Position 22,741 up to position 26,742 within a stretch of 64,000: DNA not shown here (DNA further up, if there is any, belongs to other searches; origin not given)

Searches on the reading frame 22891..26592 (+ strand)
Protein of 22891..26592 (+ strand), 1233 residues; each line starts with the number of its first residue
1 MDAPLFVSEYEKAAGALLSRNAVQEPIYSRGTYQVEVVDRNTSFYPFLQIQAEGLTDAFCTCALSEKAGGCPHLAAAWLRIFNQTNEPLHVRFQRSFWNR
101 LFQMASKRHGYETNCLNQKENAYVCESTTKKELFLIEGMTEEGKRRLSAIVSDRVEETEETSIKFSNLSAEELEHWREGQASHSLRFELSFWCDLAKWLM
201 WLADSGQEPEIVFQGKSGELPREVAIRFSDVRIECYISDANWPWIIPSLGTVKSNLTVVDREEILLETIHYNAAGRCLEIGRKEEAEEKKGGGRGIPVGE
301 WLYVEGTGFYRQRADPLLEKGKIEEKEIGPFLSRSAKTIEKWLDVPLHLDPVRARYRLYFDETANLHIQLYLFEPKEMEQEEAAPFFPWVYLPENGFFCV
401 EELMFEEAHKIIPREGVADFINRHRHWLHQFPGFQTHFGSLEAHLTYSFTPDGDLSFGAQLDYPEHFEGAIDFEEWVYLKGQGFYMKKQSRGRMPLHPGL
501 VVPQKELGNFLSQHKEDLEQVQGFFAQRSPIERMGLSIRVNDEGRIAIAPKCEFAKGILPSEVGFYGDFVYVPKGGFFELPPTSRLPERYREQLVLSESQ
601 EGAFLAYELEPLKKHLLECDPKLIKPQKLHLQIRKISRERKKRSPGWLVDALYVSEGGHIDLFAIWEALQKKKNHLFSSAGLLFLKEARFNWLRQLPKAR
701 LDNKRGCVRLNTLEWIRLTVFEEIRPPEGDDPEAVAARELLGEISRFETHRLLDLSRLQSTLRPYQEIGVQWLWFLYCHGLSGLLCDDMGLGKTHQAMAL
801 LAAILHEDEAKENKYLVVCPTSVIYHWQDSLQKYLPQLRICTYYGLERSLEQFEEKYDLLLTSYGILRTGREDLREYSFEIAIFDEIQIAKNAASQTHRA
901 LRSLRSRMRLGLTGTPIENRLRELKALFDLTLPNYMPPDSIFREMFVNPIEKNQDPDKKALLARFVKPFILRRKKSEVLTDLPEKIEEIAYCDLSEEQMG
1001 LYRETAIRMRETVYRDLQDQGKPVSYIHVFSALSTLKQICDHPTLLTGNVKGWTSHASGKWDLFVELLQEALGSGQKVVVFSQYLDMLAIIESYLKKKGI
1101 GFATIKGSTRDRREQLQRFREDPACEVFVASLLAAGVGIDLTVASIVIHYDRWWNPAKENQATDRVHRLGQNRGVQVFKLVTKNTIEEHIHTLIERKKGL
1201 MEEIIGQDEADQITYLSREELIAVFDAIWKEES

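Call 47: find_encoding_contigs(protein=window:22891-26592:+, flank=10000, max_places=1)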
Protein window:22891-26592:+ (1233 aa): 7 contigs read that carry it; 1 place shown.
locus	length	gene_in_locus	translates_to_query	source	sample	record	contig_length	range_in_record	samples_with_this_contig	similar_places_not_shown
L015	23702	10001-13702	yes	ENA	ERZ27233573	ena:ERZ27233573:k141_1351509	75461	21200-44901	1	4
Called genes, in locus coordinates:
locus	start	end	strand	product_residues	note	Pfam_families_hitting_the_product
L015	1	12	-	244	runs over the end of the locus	PF00588:SpoU_methylase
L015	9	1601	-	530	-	PF00005:ABC_tran, PF02463:SMC_N (faint), PF13476:AAA_23 (faint), PF13555:AAA_29 (faint), PF25199:nSTAND_NTPase5 (faint), PF05729:NACHT (faint), PF12848:ABC_tran_Xtn, PF00005:ABC_tran, +1 more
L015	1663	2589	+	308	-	PF02899:Phage_int_SAM_1, PF13102:Phage_int_SAM_5 (weak), PF13495:Phage_int_SAM_4 (weak), PF00589:Phage_integrase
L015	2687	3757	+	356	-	PF05150:Legionella_OMP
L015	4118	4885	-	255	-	PF24481:CT398_CC, PF02591:Zn_ribbon_9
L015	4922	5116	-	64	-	-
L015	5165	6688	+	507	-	PF00464:SHMT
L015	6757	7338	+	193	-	PF00574:CLP_protease, PF25145:NfeD1b_N (weak)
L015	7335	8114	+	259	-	PF01678:DAP_epimerase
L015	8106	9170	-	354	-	-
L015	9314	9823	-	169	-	-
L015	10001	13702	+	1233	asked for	PF00176:SNF2-rel_dom, PF04851:ResIII, PF00271:Helicase_C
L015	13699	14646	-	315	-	PF12796:Ank_2 (faint)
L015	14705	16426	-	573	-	PF13475:DUF4116, PF14496:NEL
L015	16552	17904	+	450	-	PF00009:GTP_EFTU, PF01926:MMR_HSR1, PF02421:FeoB_N, PF00009:GTP_EFTU, PF01926:MMR_HSR1, PF02421:FeoB_N, PF04548:AIG1 (weak), PF14714:KH_dom-like, +4 more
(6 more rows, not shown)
